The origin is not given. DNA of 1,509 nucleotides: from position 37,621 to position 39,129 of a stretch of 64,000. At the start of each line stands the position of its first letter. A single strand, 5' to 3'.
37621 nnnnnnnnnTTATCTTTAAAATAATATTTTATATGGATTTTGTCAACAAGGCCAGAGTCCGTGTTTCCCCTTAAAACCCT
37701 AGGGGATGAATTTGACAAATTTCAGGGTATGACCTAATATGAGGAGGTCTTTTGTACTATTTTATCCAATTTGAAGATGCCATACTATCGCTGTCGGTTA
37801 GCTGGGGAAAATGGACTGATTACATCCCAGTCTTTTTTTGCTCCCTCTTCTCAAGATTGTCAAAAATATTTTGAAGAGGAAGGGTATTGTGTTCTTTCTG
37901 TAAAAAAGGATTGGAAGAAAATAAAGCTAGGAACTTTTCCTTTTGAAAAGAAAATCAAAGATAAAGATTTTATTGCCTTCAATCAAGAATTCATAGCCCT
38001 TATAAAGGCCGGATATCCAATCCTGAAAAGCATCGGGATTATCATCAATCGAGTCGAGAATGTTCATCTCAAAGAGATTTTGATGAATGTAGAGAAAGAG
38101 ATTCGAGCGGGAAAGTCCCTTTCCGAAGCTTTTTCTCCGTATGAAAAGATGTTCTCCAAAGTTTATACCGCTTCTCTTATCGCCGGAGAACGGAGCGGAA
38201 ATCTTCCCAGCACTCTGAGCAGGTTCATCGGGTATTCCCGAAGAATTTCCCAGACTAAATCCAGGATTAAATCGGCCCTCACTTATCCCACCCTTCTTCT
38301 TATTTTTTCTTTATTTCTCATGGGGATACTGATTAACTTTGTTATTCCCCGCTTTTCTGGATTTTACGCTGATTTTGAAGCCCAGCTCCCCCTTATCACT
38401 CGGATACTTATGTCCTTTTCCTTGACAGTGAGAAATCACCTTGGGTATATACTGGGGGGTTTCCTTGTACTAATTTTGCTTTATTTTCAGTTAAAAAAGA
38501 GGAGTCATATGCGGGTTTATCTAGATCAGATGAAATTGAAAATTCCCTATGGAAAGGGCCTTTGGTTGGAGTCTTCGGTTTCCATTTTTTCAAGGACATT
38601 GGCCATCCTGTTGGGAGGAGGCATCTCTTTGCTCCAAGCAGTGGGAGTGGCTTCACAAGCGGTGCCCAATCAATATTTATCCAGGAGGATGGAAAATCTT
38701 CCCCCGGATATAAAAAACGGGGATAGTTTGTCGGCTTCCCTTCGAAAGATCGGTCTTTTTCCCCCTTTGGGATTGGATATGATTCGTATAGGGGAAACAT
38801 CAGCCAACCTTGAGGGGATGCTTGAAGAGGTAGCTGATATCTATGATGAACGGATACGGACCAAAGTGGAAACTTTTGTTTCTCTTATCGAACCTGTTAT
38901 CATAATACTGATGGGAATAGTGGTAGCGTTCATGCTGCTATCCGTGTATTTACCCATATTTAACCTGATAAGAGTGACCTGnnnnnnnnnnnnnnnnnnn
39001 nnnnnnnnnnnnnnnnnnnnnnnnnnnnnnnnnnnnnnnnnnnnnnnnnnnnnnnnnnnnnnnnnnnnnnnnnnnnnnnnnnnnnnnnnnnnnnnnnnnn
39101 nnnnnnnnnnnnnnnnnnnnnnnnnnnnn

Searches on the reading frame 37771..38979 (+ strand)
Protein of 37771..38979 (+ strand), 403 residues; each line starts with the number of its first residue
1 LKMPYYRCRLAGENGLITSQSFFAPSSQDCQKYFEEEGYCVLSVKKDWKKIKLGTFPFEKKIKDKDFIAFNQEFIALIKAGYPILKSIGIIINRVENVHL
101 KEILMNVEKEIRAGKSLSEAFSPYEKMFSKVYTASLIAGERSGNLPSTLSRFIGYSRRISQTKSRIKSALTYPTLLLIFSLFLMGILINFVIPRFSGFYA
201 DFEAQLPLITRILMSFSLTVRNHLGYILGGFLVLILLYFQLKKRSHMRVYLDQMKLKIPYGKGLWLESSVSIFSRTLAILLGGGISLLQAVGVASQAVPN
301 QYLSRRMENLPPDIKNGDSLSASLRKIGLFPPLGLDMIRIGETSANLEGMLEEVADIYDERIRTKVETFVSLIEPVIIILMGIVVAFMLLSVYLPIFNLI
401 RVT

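Call 84: search_protein_families(library=pfam, proteins=[window:37771-38979:+], max_evalue=0.00001)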
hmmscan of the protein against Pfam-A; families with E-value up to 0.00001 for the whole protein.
window:37771-38979:+ (403 aa): 1 family
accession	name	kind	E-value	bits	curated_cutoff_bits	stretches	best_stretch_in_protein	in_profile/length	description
PF00482.28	T2SSF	-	3.8e-54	182.4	25.2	2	273-395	1-125/125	Type II secretion system (T2SS), protein F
